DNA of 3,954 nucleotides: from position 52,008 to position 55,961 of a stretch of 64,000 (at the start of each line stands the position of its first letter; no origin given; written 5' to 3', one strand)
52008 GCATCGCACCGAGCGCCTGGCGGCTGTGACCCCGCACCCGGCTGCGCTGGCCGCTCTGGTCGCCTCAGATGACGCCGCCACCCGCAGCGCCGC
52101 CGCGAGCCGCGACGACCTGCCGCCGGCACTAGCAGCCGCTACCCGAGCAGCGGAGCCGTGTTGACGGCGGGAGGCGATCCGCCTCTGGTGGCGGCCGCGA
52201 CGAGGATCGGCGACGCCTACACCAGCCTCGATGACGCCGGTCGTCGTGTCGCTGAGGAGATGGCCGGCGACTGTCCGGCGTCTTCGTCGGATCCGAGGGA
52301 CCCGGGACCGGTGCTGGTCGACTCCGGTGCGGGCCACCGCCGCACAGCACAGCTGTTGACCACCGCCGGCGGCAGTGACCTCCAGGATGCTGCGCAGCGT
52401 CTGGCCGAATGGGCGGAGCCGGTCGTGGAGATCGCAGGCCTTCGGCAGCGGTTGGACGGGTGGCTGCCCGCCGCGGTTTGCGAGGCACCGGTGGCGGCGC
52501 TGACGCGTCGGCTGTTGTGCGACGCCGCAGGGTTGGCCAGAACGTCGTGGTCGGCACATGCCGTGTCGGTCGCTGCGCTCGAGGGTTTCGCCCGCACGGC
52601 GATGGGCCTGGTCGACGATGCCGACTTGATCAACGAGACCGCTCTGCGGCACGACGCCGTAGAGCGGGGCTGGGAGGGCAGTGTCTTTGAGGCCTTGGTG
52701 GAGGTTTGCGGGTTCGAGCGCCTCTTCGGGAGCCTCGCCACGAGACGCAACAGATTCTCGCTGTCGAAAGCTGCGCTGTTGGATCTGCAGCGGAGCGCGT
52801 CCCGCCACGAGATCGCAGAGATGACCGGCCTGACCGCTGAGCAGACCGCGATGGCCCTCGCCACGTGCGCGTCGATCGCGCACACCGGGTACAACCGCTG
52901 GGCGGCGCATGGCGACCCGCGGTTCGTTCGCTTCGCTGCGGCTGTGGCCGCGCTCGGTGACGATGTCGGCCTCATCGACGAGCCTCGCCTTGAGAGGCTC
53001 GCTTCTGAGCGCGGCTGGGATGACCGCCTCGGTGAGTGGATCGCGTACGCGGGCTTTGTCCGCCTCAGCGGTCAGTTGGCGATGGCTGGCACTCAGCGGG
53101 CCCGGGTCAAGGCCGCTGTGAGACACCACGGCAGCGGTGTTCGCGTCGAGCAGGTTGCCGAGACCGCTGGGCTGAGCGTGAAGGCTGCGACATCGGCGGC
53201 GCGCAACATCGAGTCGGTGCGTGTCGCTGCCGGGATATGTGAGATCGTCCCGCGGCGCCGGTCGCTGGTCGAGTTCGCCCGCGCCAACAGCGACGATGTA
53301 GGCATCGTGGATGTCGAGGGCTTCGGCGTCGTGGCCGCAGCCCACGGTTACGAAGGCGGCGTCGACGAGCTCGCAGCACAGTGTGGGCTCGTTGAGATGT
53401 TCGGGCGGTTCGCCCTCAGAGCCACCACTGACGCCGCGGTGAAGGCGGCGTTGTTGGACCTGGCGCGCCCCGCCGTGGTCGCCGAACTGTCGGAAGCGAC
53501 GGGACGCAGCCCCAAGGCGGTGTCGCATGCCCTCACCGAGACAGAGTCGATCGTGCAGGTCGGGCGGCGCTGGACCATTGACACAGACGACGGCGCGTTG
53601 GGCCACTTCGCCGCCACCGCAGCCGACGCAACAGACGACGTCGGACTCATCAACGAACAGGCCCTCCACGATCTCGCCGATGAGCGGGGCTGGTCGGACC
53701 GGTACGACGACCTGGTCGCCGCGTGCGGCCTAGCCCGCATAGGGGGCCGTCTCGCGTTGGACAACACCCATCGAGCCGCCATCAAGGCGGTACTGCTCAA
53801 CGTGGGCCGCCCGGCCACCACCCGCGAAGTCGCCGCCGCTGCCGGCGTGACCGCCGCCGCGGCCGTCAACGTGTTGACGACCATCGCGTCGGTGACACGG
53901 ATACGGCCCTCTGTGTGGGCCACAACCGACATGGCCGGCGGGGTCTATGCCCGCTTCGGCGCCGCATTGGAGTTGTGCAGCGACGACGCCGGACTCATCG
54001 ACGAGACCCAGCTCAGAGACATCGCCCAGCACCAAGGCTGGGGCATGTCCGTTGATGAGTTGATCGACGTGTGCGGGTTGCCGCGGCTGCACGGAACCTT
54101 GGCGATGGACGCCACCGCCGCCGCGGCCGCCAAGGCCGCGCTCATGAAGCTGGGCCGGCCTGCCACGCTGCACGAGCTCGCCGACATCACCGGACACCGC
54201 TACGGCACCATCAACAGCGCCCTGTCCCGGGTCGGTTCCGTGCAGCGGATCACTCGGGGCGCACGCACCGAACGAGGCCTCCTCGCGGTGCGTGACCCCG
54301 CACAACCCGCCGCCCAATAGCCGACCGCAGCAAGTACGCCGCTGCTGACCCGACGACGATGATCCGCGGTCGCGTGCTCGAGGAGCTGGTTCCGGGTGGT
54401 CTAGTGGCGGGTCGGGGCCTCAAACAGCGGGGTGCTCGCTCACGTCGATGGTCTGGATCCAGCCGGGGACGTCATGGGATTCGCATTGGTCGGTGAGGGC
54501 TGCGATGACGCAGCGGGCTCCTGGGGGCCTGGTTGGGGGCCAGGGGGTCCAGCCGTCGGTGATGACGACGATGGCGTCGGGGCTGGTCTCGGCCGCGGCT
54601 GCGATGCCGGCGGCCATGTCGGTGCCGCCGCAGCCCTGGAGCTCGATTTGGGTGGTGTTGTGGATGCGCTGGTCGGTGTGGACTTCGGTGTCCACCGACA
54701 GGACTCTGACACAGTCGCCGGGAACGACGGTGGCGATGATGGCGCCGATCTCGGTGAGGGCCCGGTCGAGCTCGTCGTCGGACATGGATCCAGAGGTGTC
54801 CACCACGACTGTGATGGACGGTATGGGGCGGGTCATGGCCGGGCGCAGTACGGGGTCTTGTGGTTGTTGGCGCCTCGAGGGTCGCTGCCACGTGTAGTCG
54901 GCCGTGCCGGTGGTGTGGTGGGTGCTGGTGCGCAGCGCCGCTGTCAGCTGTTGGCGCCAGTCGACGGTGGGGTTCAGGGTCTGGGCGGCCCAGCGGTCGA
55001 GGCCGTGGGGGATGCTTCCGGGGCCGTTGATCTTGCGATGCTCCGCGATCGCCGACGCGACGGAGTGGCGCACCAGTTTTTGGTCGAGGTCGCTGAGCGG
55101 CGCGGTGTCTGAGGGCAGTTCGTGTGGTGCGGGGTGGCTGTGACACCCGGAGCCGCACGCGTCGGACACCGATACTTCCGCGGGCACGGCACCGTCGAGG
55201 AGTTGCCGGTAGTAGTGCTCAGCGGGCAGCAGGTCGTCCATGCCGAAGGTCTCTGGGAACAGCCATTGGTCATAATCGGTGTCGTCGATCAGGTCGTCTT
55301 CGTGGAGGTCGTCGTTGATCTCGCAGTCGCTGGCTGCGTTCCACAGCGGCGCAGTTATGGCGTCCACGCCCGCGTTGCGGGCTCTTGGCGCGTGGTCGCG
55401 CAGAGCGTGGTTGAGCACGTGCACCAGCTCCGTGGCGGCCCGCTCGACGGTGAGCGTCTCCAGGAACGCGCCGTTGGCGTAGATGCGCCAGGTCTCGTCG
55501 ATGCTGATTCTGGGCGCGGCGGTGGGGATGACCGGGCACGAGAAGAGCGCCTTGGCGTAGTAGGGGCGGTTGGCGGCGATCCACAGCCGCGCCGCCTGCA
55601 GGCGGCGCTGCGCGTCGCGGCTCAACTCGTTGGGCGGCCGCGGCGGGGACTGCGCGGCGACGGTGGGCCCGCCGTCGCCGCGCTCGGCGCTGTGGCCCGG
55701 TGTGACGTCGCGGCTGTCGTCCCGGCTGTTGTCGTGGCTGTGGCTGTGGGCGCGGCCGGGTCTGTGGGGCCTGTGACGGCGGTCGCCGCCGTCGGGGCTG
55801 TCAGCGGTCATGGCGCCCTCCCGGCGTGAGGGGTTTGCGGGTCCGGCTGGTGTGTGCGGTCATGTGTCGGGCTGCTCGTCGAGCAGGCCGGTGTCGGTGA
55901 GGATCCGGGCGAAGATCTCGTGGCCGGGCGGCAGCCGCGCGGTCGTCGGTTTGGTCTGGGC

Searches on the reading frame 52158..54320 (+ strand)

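Call 49: search_protein_families(library=pfam, proteins=[window:52158-54320:+], max_evalue=0.001)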
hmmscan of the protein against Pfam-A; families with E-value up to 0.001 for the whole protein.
window:52158-54320:+ (720 aa): 2 families
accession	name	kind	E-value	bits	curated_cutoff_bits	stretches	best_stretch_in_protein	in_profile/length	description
PF04539.22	Sigma70_r3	-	2e-06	28.2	25.3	0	210-229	17-36/78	Sigma-70 region 3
PF16007.11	DUF4777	-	0.00026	21.6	34.4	0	661-683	12-34/66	Domain of unknown function (DUF4777)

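Call 50: search_protein_families(library=padloc, proteins=[window:52158-54320:+], max_evalue=0.001)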
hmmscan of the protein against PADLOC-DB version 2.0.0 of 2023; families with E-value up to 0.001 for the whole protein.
window:52158-54320:+ (720 aa): 0 families

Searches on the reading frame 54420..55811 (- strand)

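Call 49: search_protein_families(library=pfam, proteins=[window:54420-55811:-], max_evalue=0.001)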
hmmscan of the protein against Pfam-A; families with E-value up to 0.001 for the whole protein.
window:54420-55811:- (463 aa): 3 families
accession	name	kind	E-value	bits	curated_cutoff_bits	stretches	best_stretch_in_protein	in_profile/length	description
PF13203.12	DUF2201_N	-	2.4e-21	77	23.2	1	68-326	3-270/271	Putative metallopeptidase domain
PF09967.15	DUF2201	-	1.1e-19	71.2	26.4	1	334-455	2-120/123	VWA-like domain (DUF2201)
PF13519.12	VWA_2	-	4.3e-06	27.8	27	1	334-420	2-106/107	von Willebrand factor type A domain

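Call 50: search_protein_families(library=padloc, proteins=[window:54420-55811:-], max_evalue=0.001)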
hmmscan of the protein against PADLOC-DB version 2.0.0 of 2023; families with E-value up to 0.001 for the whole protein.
window:54420-55811:- (463 aa): 0 families
